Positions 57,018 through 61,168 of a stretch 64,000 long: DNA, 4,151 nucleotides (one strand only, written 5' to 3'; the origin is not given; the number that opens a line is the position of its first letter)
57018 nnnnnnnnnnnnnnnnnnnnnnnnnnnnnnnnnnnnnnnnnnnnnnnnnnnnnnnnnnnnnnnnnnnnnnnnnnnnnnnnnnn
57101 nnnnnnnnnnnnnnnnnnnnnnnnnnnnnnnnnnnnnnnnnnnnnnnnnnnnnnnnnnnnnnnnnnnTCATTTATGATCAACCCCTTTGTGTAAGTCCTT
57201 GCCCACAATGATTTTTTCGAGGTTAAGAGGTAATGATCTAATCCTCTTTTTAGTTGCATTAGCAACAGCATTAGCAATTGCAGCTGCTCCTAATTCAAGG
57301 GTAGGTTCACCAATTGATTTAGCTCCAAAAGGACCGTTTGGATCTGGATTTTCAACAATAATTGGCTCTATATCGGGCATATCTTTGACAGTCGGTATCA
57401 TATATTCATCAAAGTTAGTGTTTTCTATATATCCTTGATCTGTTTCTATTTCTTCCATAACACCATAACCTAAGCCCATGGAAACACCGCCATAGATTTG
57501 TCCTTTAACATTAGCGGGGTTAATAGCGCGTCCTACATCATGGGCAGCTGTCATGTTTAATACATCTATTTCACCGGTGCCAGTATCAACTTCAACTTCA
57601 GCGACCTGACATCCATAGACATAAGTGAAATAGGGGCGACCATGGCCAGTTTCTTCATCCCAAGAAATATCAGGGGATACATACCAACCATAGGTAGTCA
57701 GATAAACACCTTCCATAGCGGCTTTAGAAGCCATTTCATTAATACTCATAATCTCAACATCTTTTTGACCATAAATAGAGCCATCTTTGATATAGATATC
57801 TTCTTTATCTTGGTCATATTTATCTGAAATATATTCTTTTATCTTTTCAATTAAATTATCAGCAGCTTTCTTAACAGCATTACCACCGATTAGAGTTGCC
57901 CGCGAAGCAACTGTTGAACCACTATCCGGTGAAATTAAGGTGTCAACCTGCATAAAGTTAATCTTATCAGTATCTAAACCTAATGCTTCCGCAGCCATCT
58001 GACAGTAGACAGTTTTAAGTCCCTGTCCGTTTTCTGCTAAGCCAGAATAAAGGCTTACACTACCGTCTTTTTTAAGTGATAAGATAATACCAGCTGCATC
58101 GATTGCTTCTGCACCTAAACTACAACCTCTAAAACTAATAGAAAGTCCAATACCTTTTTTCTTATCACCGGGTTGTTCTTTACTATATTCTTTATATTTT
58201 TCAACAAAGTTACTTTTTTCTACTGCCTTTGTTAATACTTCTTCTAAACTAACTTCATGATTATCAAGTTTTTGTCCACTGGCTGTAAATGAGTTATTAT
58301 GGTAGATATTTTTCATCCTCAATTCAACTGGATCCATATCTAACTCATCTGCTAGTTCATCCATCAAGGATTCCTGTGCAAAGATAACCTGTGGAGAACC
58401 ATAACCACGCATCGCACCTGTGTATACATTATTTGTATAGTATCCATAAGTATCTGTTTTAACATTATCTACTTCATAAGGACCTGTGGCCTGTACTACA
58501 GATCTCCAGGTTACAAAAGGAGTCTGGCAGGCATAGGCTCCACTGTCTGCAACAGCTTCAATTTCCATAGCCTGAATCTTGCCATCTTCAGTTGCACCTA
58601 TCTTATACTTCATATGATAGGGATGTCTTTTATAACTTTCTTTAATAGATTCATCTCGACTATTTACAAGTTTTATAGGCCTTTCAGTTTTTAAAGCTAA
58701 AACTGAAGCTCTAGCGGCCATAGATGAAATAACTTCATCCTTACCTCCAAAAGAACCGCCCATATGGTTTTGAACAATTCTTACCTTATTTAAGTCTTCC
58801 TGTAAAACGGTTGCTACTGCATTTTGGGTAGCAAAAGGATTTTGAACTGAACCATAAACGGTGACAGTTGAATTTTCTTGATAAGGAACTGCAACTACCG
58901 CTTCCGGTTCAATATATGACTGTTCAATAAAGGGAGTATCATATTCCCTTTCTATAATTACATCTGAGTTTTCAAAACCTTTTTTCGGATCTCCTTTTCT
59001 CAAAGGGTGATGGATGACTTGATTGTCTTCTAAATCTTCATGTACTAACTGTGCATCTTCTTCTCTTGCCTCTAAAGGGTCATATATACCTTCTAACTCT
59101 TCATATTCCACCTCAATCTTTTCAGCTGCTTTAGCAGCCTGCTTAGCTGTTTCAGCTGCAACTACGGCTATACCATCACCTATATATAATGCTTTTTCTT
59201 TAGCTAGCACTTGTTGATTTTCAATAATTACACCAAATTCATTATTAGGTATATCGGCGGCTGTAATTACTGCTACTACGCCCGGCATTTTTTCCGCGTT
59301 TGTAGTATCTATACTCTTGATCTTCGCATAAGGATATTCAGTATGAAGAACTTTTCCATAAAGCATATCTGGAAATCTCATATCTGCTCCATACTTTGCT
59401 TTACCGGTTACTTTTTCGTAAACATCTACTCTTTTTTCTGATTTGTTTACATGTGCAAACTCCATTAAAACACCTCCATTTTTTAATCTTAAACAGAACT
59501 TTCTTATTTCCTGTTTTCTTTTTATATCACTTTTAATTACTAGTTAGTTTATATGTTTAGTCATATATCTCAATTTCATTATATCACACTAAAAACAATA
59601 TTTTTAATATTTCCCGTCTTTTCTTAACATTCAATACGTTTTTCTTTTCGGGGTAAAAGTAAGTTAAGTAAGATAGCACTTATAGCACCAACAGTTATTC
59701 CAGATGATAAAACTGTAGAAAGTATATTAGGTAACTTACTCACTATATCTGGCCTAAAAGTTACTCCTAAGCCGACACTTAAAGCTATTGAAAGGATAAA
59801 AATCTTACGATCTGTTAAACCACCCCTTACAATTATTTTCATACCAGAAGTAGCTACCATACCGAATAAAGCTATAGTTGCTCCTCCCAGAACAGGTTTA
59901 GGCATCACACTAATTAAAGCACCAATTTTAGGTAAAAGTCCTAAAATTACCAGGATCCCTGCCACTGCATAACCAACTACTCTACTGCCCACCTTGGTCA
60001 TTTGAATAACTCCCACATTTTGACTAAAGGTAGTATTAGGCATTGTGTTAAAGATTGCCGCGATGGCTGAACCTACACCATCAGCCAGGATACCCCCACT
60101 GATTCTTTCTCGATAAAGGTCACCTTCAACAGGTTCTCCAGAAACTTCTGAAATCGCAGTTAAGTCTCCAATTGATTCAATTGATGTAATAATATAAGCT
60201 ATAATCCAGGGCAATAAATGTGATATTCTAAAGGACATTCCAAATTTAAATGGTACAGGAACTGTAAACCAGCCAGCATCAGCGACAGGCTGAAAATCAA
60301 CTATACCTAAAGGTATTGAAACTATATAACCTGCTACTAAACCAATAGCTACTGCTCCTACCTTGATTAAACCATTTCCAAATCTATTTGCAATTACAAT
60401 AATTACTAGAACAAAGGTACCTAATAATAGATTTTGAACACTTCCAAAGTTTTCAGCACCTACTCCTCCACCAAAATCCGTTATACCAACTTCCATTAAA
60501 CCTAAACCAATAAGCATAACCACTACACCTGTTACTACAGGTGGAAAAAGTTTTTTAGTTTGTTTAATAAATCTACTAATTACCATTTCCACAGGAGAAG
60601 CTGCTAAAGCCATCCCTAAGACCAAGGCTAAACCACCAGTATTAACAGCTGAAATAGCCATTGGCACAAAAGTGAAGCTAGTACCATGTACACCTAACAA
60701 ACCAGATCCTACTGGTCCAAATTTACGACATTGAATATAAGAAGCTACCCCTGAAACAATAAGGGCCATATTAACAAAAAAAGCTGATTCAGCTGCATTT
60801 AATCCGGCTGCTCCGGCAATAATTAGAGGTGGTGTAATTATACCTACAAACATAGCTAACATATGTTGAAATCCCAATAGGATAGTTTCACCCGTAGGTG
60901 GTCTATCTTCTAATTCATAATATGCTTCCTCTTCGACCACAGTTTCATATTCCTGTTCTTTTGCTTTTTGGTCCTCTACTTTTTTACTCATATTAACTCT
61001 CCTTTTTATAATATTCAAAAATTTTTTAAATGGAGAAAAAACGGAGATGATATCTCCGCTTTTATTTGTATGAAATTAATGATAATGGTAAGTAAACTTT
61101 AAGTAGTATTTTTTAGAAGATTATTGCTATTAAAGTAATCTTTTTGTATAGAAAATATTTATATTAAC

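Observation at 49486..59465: Two paralogous molybdenum hydroxylases in one gene string: a 3-subunit XdhABC type and a 4-subunit type with a cleanly split Mo subunit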

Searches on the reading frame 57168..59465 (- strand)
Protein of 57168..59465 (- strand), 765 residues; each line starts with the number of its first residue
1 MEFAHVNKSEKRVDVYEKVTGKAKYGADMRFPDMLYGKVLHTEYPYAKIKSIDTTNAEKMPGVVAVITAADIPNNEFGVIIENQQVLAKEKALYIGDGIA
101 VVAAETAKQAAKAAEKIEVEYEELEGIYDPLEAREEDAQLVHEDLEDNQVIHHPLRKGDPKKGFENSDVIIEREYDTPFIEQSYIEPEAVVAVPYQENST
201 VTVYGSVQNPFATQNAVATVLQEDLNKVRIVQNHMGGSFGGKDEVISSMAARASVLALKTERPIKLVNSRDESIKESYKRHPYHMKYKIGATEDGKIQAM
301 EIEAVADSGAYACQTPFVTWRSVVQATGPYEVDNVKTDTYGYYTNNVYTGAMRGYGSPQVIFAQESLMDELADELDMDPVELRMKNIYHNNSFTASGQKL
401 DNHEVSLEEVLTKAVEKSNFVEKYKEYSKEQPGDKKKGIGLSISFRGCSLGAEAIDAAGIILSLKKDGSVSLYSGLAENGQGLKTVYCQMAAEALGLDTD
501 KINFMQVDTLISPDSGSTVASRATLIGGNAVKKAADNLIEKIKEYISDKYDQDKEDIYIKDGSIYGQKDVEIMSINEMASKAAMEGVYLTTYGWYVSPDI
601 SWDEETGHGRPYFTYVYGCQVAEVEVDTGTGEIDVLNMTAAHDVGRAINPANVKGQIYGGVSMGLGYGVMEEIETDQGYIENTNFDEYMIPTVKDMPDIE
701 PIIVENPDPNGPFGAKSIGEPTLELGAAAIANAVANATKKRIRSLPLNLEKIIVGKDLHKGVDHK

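Call 5: search_protein_families(library=ncbifam, proteins=[window:57168-59465:-], max_evalue=0.00001)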
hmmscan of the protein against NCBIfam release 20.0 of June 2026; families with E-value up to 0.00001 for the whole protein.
window:57168-59465:- (765 aa): 13 families
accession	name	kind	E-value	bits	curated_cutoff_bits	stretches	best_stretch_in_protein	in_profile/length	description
NF043082.1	XdhA_XDHase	equivalog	1.6e-169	565.5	780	1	7-753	2-749/758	xanthine dehydrogenase subunit XdhA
TIGR03196.1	pucD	equivalog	4.1e-167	557.8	783.65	1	6-753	3-755/763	xanthine dehydrogenase subunit D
NF007426.0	PRK09970.1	equivalog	3.5e-159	531.3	916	1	4-752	4-751/761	xanthine dehydrogenase molybdenum-binding subunit XdhA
TIGR03194.1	4hydrxCoA_A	equivalog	1.7e-157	526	994.55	1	12-753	3-743/746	4-hydroxybenzoyl-CoA reductase subunit alpha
TIGR02965.1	xanthine_xdhB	equivalog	4.8e-134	448.3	849.5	1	9-742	4-737/758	xanthine dehydrogenase molybdopterin binding subunit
TIGR03311.1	Se_dep_XDH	equivalog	2.2e-132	442.9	830.45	2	6-543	162-679/848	selenium-dependent xanthine dehydrogenase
NF045668.1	pterin_aldehy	equivalog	2e-131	439.8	1100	1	11-753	180-901/905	molybdopterin-dependent aldehyde oxidoreductase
NF041018.1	glyceraldDH_alpha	equivalog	3.5e-121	405.9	790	1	6-753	3-741/741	glyceraldehyde dehydrogenase subunit alpha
NF041671.1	peri_hyde_PaoC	equivalog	2.5e-95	320.4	1180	1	6-753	18-728/735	aldehyde oxidoreductase molybdenum-binding subunit PaoC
NF040766.1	CODH_aero_grp5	exception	4.2e-93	312.9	950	1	11-750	10-779/785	aerobic carbon-monoxide dehydrogenase large subunit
TIGR03313.1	Se_sel_red_Mo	hypoth_equivalog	3e-88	296.6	1101.9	2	157-754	361-947/951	molybdopterin-dependent oxidoreductase Mo/Fe-S-binding subunit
TIGR02416.1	CO_dehy_Mo_lg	equivalog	3.1e-86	290.2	991.15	1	19-738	6-750/770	aerobic carbon-monoxide dehydrogenase large subunit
TIGR02969.1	mam_aldehyde_ox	subfamily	3.7e-78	263.2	1912.3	1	18-753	588-1298/1330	aldehyde oxidase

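Call 6: search_protein_families(library=pfam, proteins=[window:57168-59465:-], max_evalue=0.00001)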
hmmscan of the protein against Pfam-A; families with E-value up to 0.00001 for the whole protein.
window:57168-59465:- (765 aa): 3 families
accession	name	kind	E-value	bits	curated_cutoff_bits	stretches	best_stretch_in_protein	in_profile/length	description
PF02738.23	MoCoBD_1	-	9.8e-85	284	27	1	142-387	2-244/244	Molybdopterin cofactor-binding domain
PF20256.3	MoCoBD_2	-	1.1e-84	284.8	27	1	413-697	1-283/283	Molybdopterin cofactor-binding domain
PF01315.27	Ald_Xan_dh_C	-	3.8e-31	108.1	31.3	1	20-125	1-110/110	Aldehyde oxidase and xanthine dehydrogenase, a/b hammerhead domain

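Call 13: search_solved_structures(query=window:57168-59465:-, max_evalue=1e-40)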
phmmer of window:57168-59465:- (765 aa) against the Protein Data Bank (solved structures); distinct sequences matched with E-value up to 1e-40: 41.
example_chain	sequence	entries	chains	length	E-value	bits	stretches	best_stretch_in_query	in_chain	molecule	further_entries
1rm6_A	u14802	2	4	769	3.6e-108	366.2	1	12-753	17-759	4-hydroxybenzoyl-CoA reductase alpha subunit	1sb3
3hrd_A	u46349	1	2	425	1.3e-90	308.2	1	6-424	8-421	Nicotinate dehydrogenase large molybdopterin subunit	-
1sij_A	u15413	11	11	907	3.3e-89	303.5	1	15-544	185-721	Aldehyde oxidoreductase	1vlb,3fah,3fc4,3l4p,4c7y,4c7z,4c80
3sr6_C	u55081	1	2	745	2.6e-84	287.3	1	19-737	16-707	Xanthine dehydrogenase/oxidase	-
3etr_C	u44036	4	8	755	2.8e-84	287.2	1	19-737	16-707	Xanthine dehydrogenase/oxidase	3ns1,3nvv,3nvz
3nrz_C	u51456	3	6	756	2.8e-84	287.2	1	19-737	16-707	Xanthine dehydrogenase/oxidase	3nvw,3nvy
3eub_C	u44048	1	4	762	2.9e-84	287.1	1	19-737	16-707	Xanthine dehydrogenase/oxidase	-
1fiq_C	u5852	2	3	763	2.9e-84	287.1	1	19-737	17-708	XANTHINE OXIDASE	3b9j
2ckj_A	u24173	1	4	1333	2.9e-84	287.1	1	19-738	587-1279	XANTHINE OXIDOREDUCTASE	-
2e1q_A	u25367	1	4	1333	1.4e-83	284.9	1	19-738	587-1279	Xanthine dehydrogenase/oxidase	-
1n5x_A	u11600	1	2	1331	2.6e-83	284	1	19-737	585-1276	Xanthine Dehydrogenase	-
3una_A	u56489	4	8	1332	2.6e-83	284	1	19-737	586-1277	Xanthine dehydrogenase/oxidase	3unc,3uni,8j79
1fo4_A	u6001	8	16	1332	2.6e-83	284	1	19-737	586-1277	XANTHINE DEHYDROGENASE | Xanthine dehydrogenase/oxidase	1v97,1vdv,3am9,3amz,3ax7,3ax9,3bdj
1wyg_A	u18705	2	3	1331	1.7e-81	278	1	19-737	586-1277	Xanthine dehydrogenase/oxidase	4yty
4yrw_A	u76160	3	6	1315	2.7e-81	277.3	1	19-737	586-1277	Xanthine dehydrogenase/oxidase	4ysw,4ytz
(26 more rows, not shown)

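Call 86: find_encoding_contigs(protein=P0469, flank=10000, max_places=1)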
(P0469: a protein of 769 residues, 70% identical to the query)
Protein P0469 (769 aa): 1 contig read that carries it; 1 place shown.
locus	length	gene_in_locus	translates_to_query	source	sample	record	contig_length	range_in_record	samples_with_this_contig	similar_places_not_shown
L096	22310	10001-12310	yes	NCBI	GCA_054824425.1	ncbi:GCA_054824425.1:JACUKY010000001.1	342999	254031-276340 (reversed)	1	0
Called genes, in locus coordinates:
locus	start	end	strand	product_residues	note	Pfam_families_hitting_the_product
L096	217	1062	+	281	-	PF19420:DDAH_eukar, PF02274:ADI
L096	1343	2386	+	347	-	PF02729:OTCace_N, PF00185:OTCace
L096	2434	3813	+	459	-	PF07969:Amidohydro_3 (faint), PF01979:Amidohydro_1, PF12890:DHOase (weak)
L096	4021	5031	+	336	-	PF02729:OTCace_N, PF00185:OTCace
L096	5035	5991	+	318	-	PF00696:AA_kinase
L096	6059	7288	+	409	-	PF00291:PALP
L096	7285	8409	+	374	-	PF04389:Peptidase_M28, PF01546:Peptidase_M20, PF07687:M20_dimer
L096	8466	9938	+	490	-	PF00291:PALP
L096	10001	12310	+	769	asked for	PF01315:Ald_Xan_dh_C, PF02738:MoCoBD_1, PF20256:MoCoBD_2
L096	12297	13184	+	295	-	PF00941:FAD_binding_5, PF03450:CO_deh_flav_C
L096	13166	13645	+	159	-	PF00111:Fer2 (weak), PF01799:Fer2_2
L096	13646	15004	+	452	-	PF01979:Amidohydro_1, PF07969:Amidohydro_3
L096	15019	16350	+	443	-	PF22039:HUTI_composite_bact, PF01979:Amidohydro_1, PF07969:Amidohydro_3 (weak)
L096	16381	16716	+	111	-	PF07883:Cupin_2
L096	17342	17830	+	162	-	PF18917:LiaI-LiaF-like_TM1 (weak), PF22570:LiaF-TM (faint)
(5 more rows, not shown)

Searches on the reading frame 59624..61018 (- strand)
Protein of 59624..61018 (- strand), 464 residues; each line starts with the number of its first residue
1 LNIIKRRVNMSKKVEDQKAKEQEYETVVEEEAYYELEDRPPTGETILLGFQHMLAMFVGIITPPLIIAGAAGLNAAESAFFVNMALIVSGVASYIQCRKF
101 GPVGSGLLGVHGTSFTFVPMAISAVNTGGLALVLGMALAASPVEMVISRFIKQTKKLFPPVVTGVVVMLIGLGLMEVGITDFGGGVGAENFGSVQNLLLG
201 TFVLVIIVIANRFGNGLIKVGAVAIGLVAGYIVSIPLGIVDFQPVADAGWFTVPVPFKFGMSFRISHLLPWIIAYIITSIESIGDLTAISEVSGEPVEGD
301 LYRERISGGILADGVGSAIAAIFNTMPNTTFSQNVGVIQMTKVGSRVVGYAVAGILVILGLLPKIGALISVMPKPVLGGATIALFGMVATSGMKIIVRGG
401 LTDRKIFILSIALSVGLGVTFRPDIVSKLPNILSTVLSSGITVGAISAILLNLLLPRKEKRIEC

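Call 8: search_protein_families(library=ncbifam, proteins=[window:59624-61018:-], max_evalue=1e-8)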
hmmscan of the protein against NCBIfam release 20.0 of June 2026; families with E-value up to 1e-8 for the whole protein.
window:59624-61018:- (464 aa): 6 families
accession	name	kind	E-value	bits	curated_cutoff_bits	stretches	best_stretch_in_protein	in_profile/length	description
TIGR03173.1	pbuX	subfamily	8.8e-139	462.8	414.15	1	48-456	1-407/407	xanthine permease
TIGR00801.1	ncs2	superfamily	1.9e-123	412.5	291.8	1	39-454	1-415/415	NCS2 family nucleobase:cation symporter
NF007995.0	PRK10720.1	equivalog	2.2e-38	132.2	477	1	34-416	6-376/429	uracil permease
TIGR03616.1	RutG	equivalog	1.3e-36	126.3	758.65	1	24-458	12-428/429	pyrimidine utilization transport protein G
NF037981.1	NCS2_1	subfamily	4.1e-22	78.6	40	1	45-451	3-417/419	purine/pyrimidine permease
NF008502.0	PRK11412.1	equivalog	9.1e-16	58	370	1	44-456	9-428/433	uracil/xanthine transporter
